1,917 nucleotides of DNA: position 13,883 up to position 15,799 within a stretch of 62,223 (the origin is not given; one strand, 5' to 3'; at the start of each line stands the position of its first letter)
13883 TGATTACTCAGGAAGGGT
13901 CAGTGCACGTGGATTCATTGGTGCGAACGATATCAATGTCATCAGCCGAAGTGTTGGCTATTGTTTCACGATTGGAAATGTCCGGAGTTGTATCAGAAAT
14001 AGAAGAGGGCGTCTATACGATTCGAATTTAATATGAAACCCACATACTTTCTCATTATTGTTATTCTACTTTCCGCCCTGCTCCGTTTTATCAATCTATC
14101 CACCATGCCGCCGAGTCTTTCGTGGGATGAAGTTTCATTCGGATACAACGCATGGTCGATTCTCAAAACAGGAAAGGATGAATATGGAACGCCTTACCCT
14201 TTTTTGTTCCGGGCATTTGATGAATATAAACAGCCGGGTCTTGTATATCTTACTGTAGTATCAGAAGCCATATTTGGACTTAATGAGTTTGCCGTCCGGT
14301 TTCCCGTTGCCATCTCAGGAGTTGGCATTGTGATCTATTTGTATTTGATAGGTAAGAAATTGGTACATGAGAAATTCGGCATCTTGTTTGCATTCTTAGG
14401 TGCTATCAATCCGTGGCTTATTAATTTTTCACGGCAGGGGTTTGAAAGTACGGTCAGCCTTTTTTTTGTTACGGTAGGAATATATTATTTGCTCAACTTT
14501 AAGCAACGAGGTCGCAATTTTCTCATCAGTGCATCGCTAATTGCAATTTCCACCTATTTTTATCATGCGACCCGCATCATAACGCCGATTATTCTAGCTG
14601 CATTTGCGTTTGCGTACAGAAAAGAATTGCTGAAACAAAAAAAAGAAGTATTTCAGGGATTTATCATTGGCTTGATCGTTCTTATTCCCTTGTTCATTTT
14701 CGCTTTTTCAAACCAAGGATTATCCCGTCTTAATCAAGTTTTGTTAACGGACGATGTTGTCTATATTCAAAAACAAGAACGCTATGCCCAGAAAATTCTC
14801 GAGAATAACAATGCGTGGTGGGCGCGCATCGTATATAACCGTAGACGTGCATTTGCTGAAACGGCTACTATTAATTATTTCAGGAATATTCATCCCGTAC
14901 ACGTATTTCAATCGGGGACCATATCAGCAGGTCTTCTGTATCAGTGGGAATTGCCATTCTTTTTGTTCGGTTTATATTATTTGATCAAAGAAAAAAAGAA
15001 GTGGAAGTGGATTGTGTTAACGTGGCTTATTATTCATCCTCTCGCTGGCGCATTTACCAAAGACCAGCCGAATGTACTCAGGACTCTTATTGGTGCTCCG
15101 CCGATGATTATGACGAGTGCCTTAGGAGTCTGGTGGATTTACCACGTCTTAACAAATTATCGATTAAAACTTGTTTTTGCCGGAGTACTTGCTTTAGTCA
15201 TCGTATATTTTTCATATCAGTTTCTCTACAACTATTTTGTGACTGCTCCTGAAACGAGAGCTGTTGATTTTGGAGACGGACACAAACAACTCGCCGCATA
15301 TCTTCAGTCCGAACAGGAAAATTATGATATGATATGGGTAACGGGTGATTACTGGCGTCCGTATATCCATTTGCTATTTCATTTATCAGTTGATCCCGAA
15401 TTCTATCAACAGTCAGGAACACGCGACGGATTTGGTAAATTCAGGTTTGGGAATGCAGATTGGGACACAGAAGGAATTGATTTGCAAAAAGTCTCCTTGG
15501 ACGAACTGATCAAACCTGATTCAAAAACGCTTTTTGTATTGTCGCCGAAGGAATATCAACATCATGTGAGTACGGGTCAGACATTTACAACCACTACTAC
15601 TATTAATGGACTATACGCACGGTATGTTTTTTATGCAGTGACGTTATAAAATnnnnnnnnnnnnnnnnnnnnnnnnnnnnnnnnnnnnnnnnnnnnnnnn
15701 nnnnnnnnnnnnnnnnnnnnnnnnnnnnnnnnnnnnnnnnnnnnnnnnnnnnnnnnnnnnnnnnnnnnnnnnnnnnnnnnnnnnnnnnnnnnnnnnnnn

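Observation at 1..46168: Nineteen GT-C-fold membrane glycosyltransferase genes from at least 7 families packed into ~46 kb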

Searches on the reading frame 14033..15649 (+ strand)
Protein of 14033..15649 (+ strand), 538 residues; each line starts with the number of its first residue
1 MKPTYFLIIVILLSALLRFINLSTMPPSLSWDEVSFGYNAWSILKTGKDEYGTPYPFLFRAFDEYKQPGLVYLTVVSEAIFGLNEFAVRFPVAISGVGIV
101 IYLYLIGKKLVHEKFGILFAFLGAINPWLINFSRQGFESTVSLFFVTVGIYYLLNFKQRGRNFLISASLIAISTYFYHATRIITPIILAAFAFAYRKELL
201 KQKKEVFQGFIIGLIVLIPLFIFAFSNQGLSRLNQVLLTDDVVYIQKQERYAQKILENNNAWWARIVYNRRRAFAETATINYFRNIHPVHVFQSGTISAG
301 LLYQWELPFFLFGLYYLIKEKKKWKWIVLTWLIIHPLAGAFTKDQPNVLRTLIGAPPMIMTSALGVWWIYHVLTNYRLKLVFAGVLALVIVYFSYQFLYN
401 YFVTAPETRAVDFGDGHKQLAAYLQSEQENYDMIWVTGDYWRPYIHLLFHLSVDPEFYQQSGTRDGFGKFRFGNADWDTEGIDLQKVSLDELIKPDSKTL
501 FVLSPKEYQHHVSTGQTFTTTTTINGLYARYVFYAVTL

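Call 4: search_protein_families(library=pfam, max_evalue=0.01, proteins=[window:14033-15649:+])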
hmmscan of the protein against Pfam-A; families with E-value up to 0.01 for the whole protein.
window:14033-15649:+ (538 aa): 1 family
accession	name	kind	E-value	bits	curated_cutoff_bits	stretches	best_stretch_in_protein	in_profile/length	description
PF13231.12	PMT_2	-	3.8e-12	47.2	26.1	1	68-222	4-159/160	Dolichyl-phosphate-mannose-protein mannosyltransferase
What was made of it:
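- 14033..15649 (+): PMT_2 GT-C, group A paralog 1. Pfam PMT_2 47.2 bits (call 4).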

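Call 13: search_protein_families(library=ncbifam, max_evalue=1, proteins=[window:14033-15649:+])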
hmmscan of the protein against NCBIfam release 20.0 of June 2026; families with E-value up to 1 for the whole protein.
window:14033-15649:+ (538 aa): 1 family
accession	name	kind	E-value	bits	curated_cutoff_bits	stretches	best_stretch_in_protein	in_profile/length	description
TIGR03663.1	TIGR03663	subfamily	7.6e-12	45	126.25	1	7-204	4-192/435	flippase activity-associated protein Agl23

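Call 18: find_related_loci(query=A1, collection=genome_contigs, flank=10000)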
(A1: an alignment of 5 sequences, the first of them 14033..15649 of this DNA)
Query A1 (538 aa) in genome_contigs; peptide patterns used: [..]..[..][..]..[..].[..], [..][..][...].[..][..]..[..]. (x = any residue, [..] = any of these).
598 stretches matched a pattern (row limit reached: there are more); 580 encode a relative of the query (tblastn E <= 1e-3); the best 80 are kept; 79 distinct loci.
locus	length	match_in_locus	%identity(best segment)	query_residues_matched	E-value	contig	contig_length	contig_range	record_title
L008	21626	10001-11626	38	2-536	5e-109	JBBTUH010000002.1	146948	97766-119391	MAG: Patescibacteria group bacterium isolate H41-bin250_1 H41_bin250_1_000000000002, whole genome shotgun sequence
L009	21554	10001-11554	39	18-536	6e-108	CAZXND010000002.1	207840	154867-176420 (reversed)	MAG TPA_asm: uncultured Gammaproteobacteria bacterium isolate SRP192515_co1_195 genome assembly, contig: NODE_29_length_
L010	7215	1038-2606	35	7-509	2e-95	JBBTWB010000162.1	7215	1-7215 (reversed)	MAG: Patescibacteria group bacterium isolate H43-bin061_1 H43_bin061_1_000000000162, whole genome shotgun sequence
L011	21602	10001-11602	35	1-514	5e-92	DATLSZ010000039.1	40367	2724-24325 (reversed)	MAG TPA_asm: Candidatus Acidiferrales bacterium isolate SMAG_U13943 k141_450375, whole genome shotgun sequence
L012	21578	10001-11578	36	1-513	9e-92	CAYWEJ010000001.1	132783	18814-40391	MAG TPA_asm: uncultured Gammaproteobacteria bacterium isolate SRP192515_co1_134 genome assembly, contig: NODE_64_length_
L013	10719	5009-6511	34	7-508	4e-91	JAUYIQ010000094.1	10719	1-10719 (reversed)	MAG: Candidatus Curtissbacteria bacterium isolate C24_metabat.bin.101_sub C24_k141_1109261, whole genome shotgun sequenc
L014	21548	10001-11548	33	9-511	2e-90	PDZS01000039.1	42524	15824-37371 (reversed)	MAG: Deltaproteobacteria bacterium YD0425bin51 scaffold39, whole genome shotgun sequence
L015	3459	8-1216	45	142-538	8e-91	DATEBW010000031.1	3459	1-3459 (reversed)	MAG TPA_asm: Patescibacteria group bacterium isolate SMAG_U8255 k141_2034248, whole genome shotgun sequence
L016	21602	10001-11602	33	7-525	5e-85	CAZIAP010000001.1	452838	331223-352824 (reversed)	MAG TPA_asm: uncultured Gammaproteobacteria bacterium isolate SRP144015_co1_80 genome assembly, contig: NODE_5_length_45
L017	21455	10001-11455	35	2-480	2e-82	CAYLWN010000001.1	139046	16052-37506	MAG TPA_asm: uncultured Gammaproteobacteria bacterium isolate SRP050083_co1_444 genome assembly, contig: NODE_11_length_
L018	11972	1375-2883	34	1-482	1e-81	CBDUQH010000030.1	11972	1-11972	MAG TPA_asm: uncultured bacterium isolate SRR18550247_concoct_49 genome assembly, contig: ERZ25074849.254, whole genome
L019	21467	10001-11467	34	14-476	3e-81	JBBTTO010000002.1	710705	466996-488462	MAG: Patescibacteria group bacterium isolate H52-bin062_1 H52_bin062_1_000000000002, whole genome shotgun sequence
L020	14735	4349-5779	35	6-468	3e-81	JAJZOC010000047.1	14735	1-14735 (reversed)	MAG: bacterium isolate MAS4.bin4 NODE_4698_length_14735_cov_2.742128, whole genome shotgun sequence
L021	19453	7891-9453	32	7-519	3e-80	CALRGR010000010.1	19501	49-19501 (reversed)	MAG: Candidatus Levybacteria bacterium GW2011_GWA1_37_16 isolate Baikal-1250m-152 genome assembly, contig: Baikal-1250m-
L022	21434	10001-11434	36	7-468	5e-80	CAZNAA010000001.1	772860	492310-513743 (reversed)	MAG TPA_asm: uncultured Gammaproteobacteria bacterium isolate SRP192515_co1_126 genome assembly, contig: NODE_1_length_7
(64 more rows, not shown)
